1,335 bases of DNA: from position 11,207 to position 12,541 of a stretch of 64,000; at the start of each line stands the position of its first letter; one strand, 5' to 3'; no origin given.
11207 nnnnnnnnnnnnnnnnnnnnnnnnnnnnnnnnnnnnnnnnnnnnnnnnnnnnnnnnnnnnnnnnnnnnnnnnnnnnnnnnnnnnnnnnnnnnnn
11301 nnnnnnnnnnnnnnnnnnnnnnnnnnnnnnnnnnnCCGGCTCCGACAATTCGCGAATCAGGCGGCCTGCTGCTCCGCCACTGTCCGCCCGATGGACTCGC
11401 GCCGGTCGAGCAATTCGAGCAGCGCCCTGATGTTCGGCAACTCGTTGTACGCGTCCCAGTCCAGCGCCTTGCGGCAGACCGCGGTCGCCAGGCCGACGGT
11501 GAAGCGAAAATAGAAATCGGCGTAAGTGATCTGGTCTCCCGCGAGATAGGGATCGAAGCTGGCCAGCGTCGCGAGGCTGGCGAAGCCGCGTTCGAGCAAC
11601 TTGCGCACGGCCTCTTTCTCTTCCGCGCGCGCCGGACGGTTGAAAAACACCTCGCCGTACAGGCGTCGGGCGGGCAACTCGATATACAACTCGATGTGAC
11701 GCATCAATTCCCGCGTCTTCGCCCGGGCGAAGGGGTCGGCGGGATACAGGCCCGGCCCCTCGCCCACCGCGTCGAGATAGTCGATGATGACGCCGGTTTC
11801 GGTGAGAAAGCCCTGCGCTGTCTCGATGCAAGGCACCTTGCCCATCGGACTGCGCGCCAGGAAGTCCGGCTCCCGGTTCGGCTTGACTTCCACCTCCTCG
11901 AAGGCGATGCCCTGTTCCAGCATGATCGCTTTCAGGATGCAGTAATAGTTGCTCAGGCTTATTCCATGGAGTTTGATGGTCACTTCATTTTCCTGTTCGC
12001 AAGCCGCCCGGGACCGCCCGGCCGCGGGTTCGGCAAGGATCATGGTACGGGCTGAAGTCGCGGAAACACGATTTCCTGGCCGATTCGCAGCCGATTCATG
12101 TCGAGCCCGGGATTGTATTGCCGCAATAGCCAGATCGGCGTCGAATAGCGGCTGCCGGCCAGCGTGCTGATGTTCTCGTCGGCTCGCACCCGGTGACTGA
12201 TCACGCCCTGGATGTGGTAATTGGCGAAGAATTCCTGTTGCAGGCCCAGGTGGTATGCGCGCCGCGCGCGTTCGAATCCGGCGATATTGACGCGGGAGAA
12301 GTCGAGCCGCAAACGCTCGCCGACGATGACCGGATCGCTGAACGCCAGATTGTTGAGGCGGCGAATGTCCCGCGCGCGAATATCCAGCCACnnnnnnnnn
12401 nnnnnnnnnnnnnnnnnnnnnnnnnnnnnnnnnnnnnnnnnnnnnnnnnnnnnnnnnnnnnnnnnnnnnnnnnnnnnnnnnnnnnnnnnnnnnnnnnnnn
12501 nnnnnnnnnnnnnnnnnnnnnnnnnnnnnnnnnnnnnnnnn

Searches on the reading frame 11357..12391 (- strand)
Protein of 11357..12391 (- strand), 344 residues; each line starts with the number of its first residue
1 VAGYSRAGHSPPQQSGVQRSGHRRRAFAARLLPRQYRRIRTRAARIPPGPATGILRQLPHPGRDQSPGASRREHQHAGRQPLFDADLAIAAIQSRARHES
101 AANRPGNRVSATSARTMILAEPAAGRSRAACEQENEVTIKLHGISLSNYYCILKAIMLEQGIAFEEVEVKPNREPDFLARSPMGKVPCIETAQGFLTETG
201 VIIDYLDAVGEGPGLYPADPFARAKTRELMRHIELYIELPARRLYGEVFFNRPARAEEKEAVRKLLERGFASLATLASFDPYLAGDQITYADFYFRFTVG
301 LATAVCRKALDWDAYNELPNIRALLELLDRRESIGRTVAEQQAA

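Call 54: search_protein_families(library=pfam, proteins=[window:11357-12391:-], max_evalue=0.001)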
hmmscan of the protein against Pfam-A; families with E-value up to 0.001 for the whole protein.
window:11357-12391:- (344 aa): 6 families
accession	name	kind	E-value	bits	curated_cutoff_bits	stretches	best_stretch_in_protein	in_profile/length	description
PF13417.12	GST_N_3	-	1.3e-10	41.9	22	1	141-208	1-69/75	Glutathione S-transferase, N-terminal domain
PF02798.26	GST_N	-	1e-08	35.8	20.9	1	147-207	12-75/76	Glutathione S-transferase, N-terminal domain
PF13409.12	GST_N_2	-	3e-07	31.4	25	1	157-208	12-69/70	Glutathione S-transferase, N-terminal domain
PF13410.11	GST_C_2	-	4e-06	27.3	24.9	1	257-325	2-67/69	Glutathione S-transferase, C-terminal domain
PF00043.30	GST_C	-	1.4e-05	25.7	20.7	1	252-324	21-85/93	Glutathione S-transferase, C-terminal domain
PF14497.11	GST_C_3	-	0.0002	22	21.6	1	253-334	15-97/104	Glutathione S-transferase, C-terminal domain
